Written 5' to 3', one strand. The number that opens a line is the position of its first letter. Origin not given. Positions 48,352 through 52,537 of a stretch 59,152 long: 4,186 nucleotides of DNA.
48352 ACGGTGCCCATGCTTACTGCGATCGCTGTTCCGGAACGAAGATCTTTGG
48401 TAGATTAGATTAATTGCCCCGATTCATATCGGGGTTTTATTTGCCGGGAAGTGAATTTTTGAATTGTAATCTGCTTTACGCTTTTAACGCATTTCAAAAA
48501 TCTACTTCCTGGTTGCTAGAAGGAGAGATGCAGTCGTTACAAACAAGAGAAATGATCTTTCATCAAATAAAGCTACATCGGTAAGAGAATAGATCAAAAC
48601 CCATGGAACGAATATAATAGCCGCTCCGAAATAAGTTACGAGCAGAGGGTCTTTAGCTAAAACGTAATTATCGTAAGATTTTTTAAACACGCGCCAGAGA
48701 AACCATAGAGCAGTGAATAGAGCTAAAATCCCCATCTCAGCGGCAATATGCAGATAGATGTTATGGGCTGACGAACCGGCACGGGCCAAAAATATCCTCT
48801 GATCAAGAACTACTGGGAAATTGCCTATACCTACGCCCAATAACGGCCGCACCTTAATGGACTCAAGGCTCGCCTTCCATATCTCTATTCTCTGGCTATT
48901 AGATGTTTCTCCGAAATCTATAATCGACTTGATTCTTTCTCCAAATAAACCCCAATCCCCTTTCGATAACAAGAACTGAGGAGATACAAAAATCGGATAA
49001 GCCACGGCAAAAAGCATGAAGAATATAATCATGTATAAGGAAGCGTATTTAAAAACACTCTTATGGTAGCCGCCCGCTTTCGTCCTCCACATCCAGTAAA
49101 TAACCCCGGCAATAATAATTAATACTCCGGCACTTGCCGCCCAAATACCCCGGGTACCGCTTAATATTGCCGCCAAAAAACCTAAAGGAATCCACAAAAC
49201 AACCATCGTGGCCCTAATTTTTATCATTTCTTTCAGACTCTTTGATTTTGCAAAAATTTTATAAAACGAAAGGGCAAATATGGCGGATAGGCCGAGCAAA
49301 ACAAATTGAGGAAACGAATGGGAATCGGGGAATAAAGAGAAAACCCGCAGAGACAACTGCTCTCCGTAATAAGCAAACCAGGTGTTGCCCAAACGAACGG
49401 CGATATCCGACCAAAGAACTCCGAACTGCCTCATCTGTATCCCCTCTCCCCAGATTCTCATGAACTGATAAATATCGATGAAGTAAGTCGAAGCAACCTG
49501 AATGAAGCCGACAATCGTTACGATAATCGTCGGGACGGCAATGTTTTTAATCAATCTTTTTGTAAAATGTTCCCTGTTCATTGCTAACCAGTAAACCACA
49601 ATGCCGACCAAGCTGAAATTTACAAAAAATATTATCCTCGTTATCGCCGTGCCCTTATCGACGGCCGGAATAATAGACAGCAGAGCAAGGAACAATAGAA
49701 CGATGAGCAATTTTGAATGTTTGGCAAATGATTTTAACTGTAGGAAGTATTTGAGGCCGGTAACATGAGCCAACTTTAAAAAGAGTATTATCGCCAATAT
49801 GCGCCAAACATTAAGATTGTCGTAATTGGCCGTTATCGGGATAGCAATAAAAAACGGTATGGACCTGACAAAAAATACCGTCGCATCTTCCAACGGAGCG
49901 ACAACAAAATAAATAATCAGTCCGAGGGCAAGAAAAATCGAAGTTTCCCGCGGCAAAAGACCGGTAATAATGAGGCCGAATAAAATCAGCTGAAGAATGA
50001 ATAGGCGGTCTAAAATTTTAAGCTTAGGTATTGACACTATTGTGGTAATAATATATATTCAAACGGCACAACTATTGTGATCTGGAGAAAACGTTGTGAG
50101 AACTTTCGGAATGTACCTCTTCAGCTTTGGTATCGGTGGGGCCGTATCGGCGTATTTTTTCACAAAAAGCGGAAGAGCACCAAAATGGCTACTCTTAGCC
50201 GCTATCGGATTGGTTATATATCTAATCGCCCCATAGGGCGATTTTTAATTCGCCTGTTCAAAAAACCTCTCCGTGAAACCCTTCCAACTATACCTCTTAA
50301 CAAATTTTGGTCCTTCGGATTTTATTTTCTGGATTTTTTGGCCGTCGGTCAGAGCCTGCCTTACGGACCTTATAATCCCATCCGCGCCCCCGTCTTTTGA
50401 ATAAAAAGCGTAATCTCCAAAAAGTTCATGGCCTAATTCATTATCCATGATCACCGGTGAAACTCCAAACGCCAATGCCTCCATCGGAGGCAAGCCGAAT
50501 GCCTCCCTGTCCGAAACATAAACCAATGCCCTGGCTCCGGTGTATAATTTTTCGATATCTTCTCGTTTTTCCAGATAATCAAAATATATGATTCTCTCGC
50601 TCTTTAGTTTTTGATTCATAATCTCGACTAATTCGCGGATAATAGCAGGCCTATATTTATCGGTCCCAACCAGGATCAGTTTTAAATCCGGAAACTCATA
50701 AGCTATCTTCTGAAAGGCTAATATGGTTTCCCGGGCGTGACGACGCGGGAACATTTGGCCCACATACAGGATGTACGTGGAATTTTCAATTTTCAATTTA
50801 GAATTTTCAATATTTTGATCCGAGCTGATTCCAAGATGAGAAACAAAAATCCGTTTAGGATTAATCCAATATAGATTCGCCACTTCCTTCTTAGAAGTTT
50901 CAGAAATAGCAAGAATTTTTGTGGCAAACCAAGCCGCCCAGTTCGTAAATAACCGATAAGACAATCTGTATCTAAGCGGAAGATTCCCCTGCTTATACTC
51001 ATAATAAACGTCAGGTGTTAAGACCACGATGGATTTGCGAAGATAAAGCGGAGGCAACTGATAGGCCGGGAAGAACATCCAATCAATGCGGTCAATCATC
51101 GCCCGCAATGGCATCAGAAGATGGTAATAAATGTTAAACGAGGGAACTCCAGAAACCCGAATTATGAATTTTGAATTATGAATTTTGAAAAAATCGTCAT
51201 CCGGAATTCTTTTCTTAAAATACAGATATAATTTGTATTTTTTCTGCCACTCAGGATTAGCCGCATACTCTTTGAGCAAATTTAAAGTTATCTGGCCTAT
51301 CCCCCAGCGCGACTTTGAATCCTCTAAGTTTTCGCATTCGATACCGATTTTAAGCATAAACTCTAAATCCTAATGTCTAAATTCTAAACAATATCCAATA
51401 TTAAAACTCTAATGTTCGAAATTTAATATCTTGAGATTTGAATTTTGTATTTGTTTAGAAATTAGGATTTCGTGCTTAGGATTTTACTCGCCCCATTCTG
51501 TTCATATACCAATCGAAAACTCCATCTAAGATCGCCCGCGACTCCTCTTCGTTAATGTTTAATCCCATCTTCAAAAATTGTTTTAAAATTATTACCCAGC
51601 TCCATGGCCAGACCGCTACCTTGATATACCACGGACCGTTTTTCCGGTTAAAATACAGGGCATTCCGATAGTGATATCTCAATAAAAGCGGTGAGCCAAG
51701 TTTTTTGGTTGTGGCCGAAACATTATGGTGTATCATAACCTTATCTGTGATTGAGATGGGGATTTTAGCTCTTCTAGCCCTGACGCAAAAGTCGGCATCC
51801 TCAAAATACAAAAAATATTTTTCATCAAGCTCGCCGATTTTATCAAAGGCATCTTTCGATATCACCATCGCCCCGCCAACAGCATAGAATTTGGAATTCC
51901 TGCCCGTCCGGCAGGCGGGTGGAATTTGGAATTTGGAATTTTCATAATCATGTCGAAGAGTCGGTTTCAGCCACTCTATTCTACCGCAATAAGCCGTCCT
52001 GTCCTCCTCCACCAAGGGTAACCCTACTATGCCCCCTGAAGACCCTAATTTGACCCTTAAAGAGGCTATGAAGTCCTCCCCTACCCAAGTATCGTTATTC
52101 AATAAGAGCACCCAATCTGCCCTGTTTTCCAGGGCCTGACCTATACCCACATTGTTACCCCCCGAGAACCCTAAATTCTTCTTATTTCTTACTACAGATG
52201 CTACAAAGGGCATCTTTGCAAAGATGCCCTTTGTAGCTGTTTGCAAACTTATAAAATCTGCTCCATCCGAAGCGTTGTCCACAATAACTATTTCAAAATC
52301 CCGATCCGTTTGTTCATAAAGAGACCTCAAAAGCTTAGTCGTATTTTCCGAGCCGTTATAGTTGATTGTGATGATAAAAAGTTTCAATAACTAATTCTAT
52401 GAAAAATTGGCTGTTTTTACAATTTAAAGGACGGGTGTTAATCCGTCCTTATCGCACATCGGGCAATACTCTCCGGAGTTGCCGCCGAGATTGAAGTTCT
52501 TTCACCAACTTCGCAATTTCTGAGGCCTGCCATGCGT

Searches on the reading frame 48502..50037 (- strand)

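Call 80: search_protein_families(library=pfam, proteins=[window:48502-50037:-], max_evalue=0.001)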
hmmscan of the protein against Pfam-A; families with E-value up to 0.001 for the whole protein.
window:48502-50037:- (511 aa): 1 family
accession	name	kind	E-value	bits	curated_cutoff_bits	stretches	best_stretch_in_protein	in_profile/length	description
PF04932.20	Wzy_C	-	3.4e-18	66.3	31.7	1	285-442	5-147/149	O-Antigen ligase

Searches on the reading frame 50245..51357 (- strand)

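Call 80: search_protein_families(library=pfam, proteins=[window:50245-51357:-], max_evalue=0.001)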
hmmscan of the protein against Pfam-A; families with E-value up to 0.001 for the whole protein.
window:50245-51357:- (370 aa): 4 families
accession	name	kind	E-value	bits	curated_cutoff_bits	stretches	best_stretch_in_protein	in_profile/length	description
PF00534.26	Glycos_transf_1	-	3.7e-21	75.8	26.4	1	182-351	4-171/172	Glycosyl transferases group 1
PF13692.12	Glyco_trans_1_4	-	5.3e-12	46.6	27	1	195-338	3-142/142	Glycosyl transferases group 1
PF20706.3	GT4-conflict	-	1.8e-06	27.7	26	1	169-309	173-315/385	Family 4 Glycosyltransferase in conflict systems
PF13439.12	Glyco_transf_4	-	0.00071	20.1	28.5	0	114-180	102-169/170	Glycosyltransferase Family 4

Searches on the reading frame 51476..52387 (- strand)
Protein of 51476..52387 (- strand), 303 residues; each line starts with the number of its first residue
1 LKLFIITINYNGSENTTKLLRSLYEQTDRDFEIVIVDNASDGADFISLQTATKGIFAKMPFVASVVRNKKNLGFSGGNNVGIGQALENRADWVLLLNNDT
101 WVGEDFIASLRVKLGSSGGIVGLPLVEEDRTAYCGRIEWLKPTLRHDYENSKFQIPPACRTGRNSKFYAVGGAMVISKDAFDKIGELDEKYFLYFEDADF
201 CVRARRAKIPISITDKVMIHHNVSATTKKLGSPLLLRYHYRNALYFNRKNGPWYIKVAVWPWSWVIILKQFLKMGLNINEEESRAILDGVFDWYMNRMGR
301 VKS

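Call 88: search_protein_families(library=pfam, proteins=[window:51476-52387:-], max_evalue=0.001)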
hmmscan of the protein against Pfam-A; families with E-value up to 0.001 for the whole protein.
window:51476-52387:- (303 aa): 3 families
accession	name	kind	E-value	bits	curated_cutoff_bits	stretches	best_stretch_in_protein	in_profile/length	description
PF00535.33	Glycos_transf_2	-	1.3e-13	51.7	23.3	1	5-184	2-167/168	Glycosyl transferase family 2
PF13641.12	Glyco_tranf_2_3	-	8.1e-08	33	27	1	17-222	17-212/230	Glycosyltransferase like family 2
PF02709.20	Glyco_transf_7C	-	0.00046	20.2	23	1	170-216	20-67/78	N-terminal domain of galactosyltransferase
